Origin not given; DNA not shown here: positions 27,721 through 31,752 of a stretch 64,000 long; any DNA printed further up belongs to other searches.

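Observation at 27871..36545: Bacterial-style AddB/AddA-like helicase-nuclease pair inside an archaeal core-gene neighbourhood, with Fe-S-type nuclease domains on BOTH subunits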

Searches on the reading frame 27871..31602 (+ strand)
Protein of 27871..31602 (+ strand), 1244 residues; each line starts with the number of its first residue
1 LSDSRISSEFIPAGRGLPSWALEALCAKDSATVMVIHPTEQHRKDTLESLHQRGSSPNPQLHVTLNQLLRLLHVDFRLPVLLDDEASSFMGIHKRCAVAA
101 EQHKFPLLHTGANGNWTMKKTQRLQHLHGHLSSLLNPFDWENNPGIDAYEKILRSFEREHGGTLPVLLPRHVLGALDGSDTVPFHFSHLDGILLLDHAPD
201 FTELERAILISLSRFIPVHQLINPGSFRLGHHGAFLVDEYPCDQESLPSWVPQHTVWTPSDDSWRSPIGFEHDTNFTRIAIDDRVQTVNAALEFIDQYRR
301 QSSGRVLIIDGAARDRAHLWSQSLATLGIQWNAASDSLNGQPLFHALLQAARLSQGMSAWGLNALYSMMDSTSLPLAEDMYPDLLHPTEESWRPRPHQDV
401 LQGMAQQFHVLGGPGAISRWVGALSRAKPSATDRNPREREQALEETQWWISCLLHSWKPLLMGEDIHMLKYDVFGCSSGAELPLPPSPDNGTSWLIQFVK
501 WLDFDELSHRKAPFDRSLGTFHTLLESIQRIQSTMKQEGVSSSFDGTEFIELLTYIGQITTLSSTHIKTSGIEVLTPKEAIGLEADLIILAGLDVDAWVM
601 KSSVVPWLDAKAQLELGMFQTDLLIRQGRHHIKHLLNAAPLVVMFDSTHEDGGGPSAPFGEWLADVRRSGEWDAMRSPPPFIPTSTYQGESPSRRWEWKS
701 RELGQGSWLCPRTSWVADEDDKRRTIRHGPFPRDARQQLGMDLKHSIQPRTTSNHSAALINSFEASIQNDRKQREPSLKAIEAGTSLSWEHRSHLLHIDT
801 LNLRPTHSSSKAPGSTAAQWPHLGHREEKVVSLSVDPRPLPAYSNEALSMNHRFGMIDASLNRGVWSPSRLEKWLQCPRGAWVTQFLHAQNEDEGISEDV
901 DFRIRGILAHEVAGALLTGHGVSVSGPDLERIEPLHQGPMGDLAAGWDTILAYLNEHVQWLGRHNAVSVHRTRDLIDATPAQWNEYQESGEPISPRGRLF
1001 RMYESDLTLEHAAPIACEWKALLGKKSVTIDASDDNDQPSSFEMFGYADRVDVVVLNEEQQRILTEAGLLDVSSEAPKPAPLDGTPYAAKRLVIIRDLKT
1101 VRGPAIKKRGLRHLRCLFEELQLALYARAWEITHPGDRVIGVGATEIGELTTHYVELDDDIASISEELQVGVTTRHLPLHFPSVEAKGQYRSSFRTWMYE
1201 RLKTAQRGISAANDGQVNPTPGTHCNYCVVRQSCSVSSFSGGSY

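Call 4: search_protein_families(library=pfam, proteins=[window:27871-31602:+], max_evalue=0.01)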
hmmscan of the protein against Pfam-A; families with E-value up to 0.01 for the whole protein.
window:27871-31602:+ (1244 aa): 1 family
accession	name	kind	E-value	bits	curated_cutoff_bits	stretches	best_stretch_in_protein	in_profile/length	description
PF12705.13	PDDEXK_1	-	4.8e-11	43.5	22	2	1093-1234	138-246/247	PD-(D/E)XK nuclease superfamily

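Call 5: search_protein_families(library=ncbifam, proteins=[window:27871-31602:+], max_evalue=0.01)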
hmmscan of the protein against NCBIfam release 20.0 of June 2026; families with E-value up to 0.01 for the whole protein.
window:27871-31602:+ (1244 aa): 1 family
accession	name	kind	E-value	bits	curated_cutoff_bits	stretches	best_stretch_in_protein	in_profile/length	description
TIGR02786.1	addB_alphas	equivalog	0.0042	15.2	486.5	0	534-651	573-688/1024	double-strand break repair protein AddB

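Call 7: search_solved_structures(query=window:27871-31602:+, max_evalue=1)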
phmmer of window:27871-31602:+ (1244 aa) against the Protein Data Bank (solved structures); distinct sequences matched with E-value up to 1: 1.
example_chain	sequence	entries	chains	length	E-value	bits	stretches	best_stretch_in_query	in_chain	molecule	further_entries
4kto_A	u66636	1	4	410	0.96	10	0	911-960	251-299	isovaleryl-CoA dehydrogenase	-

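Call 13: find_homologous_proteins(query=window:27871-31602:+, max_evalue=0.001)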
Query window:27871-31602:+ (1244 aa): 79 proteins with E <= 0.001 among 8000 candidates.
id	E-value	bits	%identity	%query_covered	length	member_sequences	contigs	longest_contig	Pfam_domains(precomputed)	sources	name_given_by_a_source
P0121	0.0e+0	2799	99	97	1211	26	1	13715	PF12705.14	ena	-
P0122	0.0e+0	2319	78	100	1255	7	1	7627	PF12705.14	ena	-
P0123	0.0e+0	2311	85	91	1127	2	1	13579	PF12705.14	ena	-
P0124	0.0e+0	2159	72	100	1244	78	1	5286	PF12705.14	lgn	-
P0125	0.0e+0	2144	71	99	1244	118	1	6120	PF12705.14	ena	-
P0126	0.0e+0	1543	54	100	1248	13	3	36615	PF12705.14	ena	-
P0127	0.0e+0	1518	52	100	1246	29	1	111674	PF12705.14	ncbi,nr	ncbi:MAG: hypothetical protein DWC10_05105 [Candidatus Poseidoniales archaeon]|nr:MAG: hypothetical 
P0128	0.0e+0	1513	53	100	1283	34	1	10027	PF12705.14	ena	-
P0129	0.0e+0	1511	53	100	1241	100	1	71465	PF12705.14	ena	-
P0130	0.0e+0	1504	54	98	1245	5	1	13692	PF12705.14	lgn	-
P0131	0.0e+0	1499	51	100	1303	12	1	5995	PF12705.14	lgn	-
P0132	0.0e+0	1499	52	100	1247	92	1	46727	PF12705.14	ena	-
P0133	0.0e+0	1493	51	100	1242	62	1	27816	PF12705.14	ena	-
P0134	0.0e+0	1491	52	100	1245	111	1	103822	PF12705.14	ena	-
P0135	0.0e+0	1489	51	99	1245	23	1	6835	PF12705.14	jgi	jgi:hypothetical protein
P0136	0.0e+0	1478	51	99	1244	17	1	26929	PF12705.14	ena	-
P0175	1.8e-280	952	38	100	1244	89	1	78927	PF12705.14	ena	-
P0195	1.4e-144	502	30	99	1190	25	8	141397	PF12705.14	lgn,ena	-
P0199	1.7e-127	445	29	99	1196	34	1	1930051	PF12705.14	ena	-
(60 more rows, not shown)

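Call 31: find_related_loci(query=A1, collection=genome_contigs, flank=7000)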
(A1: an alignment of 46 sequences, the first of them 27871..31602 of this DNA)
Query A1 (1244 aa) in genome_contigs; peptide patterns used: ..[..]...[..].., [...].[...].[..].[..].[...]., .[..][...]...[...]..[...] (x = any residue, [..] = any of these).
599 stretches matched a pattern (row limit reached: there are more); 372 encode a relative of the query (tblastn E <= 1e-3); the best 80 are kept; 79 distinct loci.
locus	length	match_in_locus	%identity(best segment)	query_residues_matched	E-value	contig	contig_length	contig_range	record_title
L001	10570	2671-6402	78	1-1244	0e+0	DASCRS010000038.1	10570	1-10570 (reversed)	MAG TPA_asm: Poseidonia sp. isolate Ts_MAG_10 c_000000168381, whole genome shotgun sequence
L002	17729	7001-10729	71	1-1244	0e+0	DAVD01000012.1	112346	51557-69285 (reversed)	MAG TPA_asm: Candidatus Poseidonia alphae isolate UBA255 UBA255_contig_571, whole genome shotgun sequence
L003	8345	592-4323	72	1-1244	0e+0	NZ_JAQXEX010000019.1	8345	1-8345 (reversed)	MAG: Poseidonia sp. isolate cluster2-bin.125 k141_1706343, whole genome shotgun sequence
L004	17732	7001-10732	70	1-1244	0e+0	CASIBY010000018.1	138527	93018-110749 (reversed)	MAG: Candidatus Poseidoniaceae archaeon isolate FRAM_WSC20_S10_BML_bin_60_1 genome assembly, contig: FRAM_WSC20_S10_BML_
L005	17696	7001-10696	71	1-1232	0e+0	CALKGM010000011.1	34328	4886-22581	MAG: Candidatus Poseidoniaceae archaeon isolate S4_Bin_METABAT__164_1 genome assembly, contig: c_000001433517, whole gen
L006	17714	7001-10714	52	6-1244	0e+0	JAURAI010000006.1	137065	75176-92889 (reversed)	MAG: Poseidonia sp. isolate SFB_13D_100_41 k141_2477813_length_137065_cov_20.0346, whole genome shotgun sequence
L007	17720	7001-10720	51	3-1242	0e+0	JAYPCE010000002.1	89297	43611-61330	MAG: Poseidonia sp. isolate 139581_S182_metabat_bins_sens.tsv.102 NODE_173_length_89297_cov_11.952063, whole genome shot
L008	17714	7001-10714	52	6-1242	0e+0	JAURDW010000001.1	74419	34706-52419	MAG: Poseidonia sp. isolate SFB_34D_50_17 NODE_1_length_74419_cov_5.632254, whole genome shotgun sequence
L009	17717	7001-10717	51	6-1244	0e+0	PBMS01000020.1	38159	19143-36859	MAG: Methanobacteriota archaeon isolate SP207 25040, whole genome shotgun sequence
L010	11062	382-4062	52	2-1230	0e+0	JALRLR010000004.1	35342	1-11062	MAG: Poseidonia sp. isolate JJ.4 NODE_4_length_35342_cov_11.746633, whole genome shotgun sequence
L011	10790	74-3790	51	6-1244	0e+0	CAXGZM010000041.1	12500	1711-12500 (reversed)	MAG TPA_asm: uncultured euryarchaeote isolate SRR12479814_binner13_Refined_2 genome assembly, contig: ERZ4874012.220, wh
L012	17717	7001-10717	51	6-1244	0e+0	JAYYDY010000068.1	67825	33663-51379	MAG: Thermoplasmatota archaeon isolate XS_MAG49 XS_MAG49_0068, whole genome shotgun sequence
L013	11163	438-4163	51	3-1244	0e+0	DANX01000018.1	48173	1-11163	MAG TPA_asm: Euryarchaeota archaeon UBA561 UBA561_contig_17252, whole genome shotgun sequence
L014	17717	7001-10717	51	6-1244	0e+0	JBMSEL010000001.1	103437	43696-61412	MAG: Poseidonia sp. isolate CJ_V4_S10_100percent_par_metabat.106 NODE_39_length_103437_cov_13.036312, whole genome shotg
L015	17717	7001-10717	51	6-1244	0e+0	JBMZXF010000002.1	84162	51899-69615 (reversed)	MAG: Poseidonia sp. isolate ME_XS_2302_4_bin_75 ME_XS_2302_4_bin_75_1, whole genome shotgun sequence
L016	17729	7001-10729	51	2-1244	0e+0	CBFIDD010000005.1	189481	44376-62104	MAG: Poseidonia sp. isolate Co_bin_387_strict genome assembly, contig: Co_bin_387_strict_c5, whole genome shotgun sequen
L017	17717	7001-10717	51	6-1244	0e+0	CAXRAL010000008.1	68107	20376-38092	MAG: Candidatus Poseidoniaceae archaeon isolate YZ09aB_8.77 genome assembly, contig: k141_944371, whole genome shotgun s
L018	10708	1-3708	51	9-1244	0e+0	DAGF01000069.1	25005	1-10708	MAG TPA_asm: Euryarchaeota archaeon UBA549 UBA549_contig_95, whole genome shotgun sequence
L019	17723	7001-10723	51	4-1244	0e+0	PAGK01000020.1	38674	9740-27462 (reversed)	MAG: Methanobacteriota archaeon isolate MED790 44280, whole genome shotgun sequence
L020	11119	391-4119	50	2-1244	0e+0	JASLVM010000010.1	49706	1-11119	MAG: Poseidonia sp. isolate ETNP17_MAG_14 NODE_10_length_49706_cov_13.968889, whole genome shotgun sequence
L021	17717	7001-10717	51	6-1244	0e+0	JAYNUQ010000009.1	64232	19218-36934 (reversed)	MAG: Candidatus Poseidoniales archaeon isolate 139536_S27_maxbin_bins.tsv.039 NODE_172_length_64232_cov_14.591100, whole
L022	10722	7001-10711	50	1-1237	0e+0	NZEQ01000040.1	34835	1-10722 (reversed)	MAG: Verrucomicrobiales bacterium isolate ARS100 6669, whole genome shotgun sequence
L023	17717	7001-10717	49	6-1244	0e+0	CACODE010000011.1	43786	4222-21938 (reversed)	MAG: uncultured Candidatus Poseidoniales archaeon isolate AH-287-P07 genome assembly, contig: AH-287-P07_NODE_11, whole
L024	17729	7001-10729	49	6-1244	0e+0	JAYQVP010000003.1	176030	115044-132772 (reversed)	MAG: Poseidonia sp. isolate SD9010_S4_metabat_bins_sens.tsv.079 NODE_26_length_176030_cov_14.489570, whole genome shotgu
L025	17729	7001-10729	53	1-1244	0e+0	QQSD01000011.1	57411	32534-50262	MAG: Candidatus Poseidoniales archaeon isolate bin_245 U_43203-11, whole genome shotgun sequence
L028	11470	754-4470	51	6-1244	0e+0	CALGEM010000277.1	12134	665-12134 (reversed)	MAG TPA_asm: uncultured euryarchaeote isolate ERR599053_bin.127_CONCOCT_v1.1_MAG genome assembly, contig: ERZ840905.7344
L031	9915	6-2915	50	274-1244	0e+0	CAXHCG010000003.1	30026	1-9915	MAG TPA_asm: uncultured Candidatus Poseidoniales archaeon isolate SRR12479975_maxbin2_4 genome assembly, contig: ERZ4874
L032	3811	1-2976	50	252-1244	0e+0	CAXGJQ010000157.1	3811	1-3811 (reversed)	MAG TPA_asm: uncultured Candidatus Poseidoniales archaeon isolate ERR315856_concoct_3 genome assembly, contig: ERZ677869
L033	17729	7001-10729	51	1-1244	0e+0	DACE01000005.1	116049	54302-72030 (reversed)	MAG TPA_asm: Euryarchaeota archaeon UBA256 UBA256_contig_1413, whole genome shotgun sequence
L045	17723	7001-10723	51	4-1244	0e+0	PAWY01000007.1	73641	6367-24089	MAG: Methanobacteriota archaeon isolate SAT1329 155837, whole genome shotgun sequence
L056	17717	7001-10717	51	6-1244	0e+0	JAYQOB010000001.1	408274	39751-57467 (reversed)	MAG: Candidatus Poseidoniales archaeon isolate SD4486_NP_concoct_bins.tsv.099_sub contig_14992_pilon, whole genome shotg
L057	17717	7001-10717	50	6-1244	0e+0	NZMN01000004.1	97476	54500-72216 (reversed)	MAG: Methanobacteriota archaeon isolate IN1219 27150, whole genome shotgun sequence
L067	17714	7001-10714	41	1-1242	0e+0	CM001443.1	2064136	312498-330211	MAG: uncultured Candidatus Poseidoniales archaeon isolate MG-II chromosome, whole genome shotgun sequence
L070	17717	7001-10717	51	6-1244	0e+0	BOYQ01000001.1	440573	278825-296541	MAG: Candidatus Poseidoniales archaeon CM1_5m.P78 DNA, sequence01, whole genome shotgun sequence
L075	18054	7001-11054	50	6-1244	0e+0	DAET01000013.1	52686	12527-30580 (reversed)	MAG TPA_asm: Euryarchaeota archaeon UBA486 UBA486_contig_3239, whole genome shotgun sequence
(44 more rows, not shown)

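Call 35: predict_structure(alignment_id=A3)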
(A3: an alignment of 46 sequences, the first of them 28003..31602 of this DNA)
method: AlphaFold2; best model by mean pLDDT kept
length: 1200 residues; sequences in the alignment: 46
mean_pLDDT: 80.2   pTM: 0.61
mean pLDDT of the five models: 80.2, 79.1, 78.9, 78.4, 75.2
residues with pLDDT >= 90: 337; 70-90: 611; 50-70: 191; < 50: 61
segments of 3 or more residues with pLDDT < 50: 521-524, 755-769, 779-793, 801-803, 805-807, 848-851, 1195-1200
pLDDT, mean of each block of 10 residues (from residue 1): 54 67 88 85 85 88 72 86 85 78 90 88 91 90 84 78 90 75 58 72 78 67 84 91 91 89 92 84 73 79 91 87 85 89 92 88 77 87 74 89 94 90 88 92 91 90 69 81 87 74 89 79 65 87 94 82 72 73 88 93 83 91 86 90 81 81 86 81 75 83 78 61 60 57 55 48 46 49 41 50 49 69 89 80 58 58 87 85 70 90 92 80 81 90 87 92 93 86 87 87 92 92 87 82 91 83 78 89 94 93 90 92 91 82 82 91 87 65 59 43
secondary structure, 60 per line:
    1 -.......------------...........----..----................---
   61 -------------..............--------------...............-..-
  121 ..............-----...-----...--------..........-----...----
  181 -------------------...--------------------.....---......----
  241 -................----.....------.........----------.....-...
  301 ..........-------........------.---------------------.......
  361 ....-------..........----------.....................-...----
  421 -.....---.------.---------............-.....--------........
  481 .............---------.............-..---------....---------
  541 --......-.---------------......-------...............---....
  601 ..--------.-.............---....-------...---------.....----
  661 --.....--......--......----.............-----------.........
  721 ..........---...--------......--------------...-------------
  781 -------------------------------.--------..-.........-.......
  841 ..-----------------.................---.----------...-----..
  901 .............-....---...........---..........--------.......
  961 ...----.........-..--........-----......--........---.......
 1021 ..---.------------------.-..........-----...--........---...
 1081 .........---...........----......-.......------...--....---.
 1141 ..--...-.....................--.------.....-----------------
elements in order (helices of 4 or more, strands of 3 or more residues): H2-8 H21-31 H42-57 H74-87 H102-116 H121-134 E148-150 H159-168 E174-176 H223-227 E231-236 H242-257 E262-266 H273-281 H298-310 H318-325 H354-364 H372-381 H392-412 H422-426 H447-457 H460-464 H473-493 H503-515 E528-531 E543-548 H566-571 H579-593 E597-602 H613-625 H629-632 E652-656 E663-667 E670-675 E678-683 H688-700 H712-730 H745-750 H824-832 H834-842 H860-876 H899-913 H915-918 H922-932 H936-945 H954-963 E968-976 E982-989 E995-1000 E1003-1010 H1014-1022 E1047-1056 H1067-1074 H1078-1089 E1093-1103 E1108-1113 H1115-1121 E1128-1130 H1133-1136 E1140-1142 E1145-1147 H1149-1169 H1179-1183

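Call 37: fold_search(model_id=the predicted structure, library=pdb)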
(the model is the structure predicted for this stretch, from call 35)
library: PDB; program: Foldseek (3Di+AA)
matches with E <= 10: 170; with E <= 0.001: 55
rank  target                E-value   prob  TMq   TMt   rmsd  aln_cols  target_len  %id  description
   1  4cei_B                2.8e-17  1.00  0.50  0.52  12.1      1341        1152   11  Crystal structure of ADPNP-bound AddAB with a forked DNA substrate (released 2014-03-12)
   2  3u44_B                1.6e-16  1.00  0.48  0.51  13.8      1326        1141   12  Crystal structure of AddAB-DNA complex (released 2012-03-21)
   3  4ceh_B                2.8e-16  1.00  0.48  0.50  13.0      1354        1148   11  Crystal structure of AddAB with a forked DNA substrate (released 2014-03-12)
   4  4cej_B                4.0e-16  1.00  0.49  0.51  12.1      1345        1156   11  Crystal structure of AddAB-DNA-ADPNP complex at 3 Angstrom resolution (released 2014-03-12)
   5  9np6_A                1.2e-12  1.00  0.38  0.49  13.7      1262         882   12  Cryo-EM structure of AdnA(D934A)-AdnB(D1014A) in complex with AMPPNP and blunt end DNA (released 2025-03-19)
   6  7sjr_A                1.3e-12  1.00  0.35  0.44  14.3      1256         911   13  Cryo-EM structure of AdnA-AdnB(W325A) in complex with DNA and AMPPNP (released 2021-12-22)
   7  6ppj_A                5.5e-11  1.00  0.35  0.45  13.1      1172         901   12  Cryo-EM structure of AdnA(D934A)-AdnB(D1014A) in complex with AMPPNP (released 2019-11-20)
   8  2is2_A                1.9e-09  1.00  0.23  0.38  15.1       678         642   12  Crystal structure of UvrD-DNA binary complex (released 2007-01-09)
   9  2is1_A                4.3e-09  1.00  0.24  0.39  15.3       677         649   11  Crystal structure of UvrD-DNA-SO4 complex (released 2007-01-09)
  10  4c2t_C                1.3e-08  1.00  0.23  0.38  15.1       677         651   11  Crystal structure of full length Deinococcus radiodurans UvrD in complex with DNA (released 2013-10-30)
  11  4cei_A                1.5e-08  1.00  0.25  0.25  30.0      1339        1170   10  Crystal structure of ADPNP-bound AddAB with a forked DNA substrate (released 2014-03-12)
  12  9np6_B                1.5e-08  1.00  0.30  0.43   9.8       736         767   12  Cryo-EM structure of AdnA(D934A)-AdnB(D1014A) in complex with AMPPNP and blunt end DNA (released 2025-03-19)
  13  4ceh_A                2.1e-08  1.00  0.24  0.25  29.9      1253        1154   11  Crystal structure of AddAB with a forked DNA substrate (released 2014-03-12)
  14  4c2t_B                2.3e-08  1.00  0.24  0.40  16.0       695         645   12  Crystal structure of full length Deinococcus radiodurans UvrD in complex with DNA (released 2013-10-30)
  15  2is6_B                2.5e-08  1.00  0.23  0.38  15.8       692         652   11  Crystal structure of UvrD-DNA-ADPMgF3 ternary complex (released 2007-01-09)
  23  3u44_A                8.2e-08  1.00  0.23  0.24  30.4      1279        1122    9  Crystal structure of AddAB-DNA complex (released 2012-03-21)
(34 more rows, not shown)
